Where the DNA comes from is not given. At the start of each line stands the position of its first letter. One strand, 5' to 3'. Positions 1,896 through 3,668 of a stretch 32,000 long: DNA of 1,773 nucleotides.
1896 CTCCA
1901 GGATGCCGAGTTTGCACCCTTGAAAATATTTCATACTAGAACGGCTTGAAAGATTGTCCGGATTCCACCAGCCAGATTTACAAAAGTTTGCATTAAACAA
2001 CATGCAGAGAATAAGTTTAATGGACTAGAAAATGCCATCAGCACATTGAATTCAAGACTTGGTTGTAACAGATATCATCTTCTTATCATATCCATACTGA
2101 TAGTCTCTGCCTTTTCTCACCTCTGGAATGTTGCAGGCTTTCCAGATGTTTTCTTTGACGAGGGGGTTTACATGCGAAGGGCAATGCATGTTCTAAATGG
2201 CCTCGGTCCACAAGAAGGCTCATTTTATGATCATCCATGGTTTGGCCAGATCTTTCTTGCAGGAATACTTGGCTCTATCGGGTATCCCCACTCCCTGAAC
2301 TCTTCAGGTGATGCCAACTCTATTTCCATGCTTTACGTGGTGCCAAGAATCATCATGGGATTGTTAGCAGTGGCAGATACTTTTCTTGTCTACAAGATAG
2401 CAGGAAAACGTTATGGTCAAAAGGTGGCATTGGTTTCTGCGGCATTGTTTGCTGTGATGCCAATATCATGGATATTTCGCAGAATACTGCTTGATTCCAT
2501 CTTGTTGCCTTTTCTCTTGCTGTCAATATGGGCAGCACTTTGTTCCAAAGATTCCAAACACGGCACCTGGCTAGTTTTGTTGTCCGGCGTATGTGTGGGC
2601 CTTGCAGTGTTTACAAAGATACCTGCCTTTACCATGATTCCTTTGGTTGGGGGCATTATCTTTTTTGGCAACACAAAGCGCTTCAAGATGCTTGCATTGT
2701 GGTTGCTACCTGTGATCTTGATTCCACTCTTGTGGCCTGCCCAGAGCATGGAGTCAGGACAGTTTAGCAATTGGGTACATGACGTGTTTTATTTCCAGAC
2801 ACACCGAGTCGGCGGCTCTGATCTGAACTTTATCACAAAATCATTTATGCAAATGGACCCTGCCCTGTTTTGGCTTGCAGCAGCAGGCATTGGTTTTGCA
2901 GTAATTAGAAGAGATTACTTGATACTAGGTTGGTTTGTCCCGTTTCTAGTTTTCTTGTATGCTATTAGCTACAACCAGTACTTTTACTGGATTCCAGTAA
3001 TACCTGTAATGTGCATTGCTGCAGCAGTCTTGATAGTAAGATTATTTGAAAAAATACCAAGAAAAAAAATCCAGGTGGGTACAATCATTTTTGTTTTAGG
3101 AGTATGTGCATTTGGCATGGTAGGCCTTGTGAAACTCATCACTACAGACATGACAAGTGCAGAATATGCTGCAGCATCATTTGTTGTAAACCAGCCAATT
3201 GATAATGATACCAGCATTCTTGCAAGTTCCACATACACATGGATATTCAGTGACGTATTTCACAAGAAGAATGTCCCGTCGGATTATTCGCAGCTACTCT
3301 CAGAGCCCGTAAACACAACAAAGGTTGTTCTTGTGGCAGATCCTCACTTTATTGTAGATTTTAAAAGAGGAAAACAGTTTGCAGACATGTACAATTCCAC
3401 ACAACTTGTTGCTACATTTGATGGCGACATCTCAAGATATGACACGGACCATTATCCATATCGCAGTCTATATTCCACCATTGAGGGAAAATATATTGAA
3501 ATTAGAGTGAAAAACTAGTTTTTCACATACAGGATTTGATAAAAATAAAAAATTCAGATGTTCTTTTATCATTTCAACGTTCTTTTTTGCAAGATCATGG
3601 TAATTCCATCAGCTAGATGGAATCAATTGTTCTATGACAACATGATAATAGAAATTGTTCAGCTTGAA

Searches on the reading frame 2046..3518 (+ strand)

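Call 67: search_protein_families(library=pfam, proteins=[window:2046-3518:+], max_evalue=0.001)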
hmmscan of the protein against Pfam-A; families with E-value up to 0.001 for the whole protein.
window:2046-3518:+ (490 aa): 1 family
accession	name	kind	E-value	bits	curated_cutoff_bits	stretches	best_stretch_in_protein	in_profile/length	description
PF13231.12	PMT_2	-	1.8e-10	41.7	26.1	1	102-228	26-153/160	Dolichyl-phosphate-mannose-protein mannosyltransferase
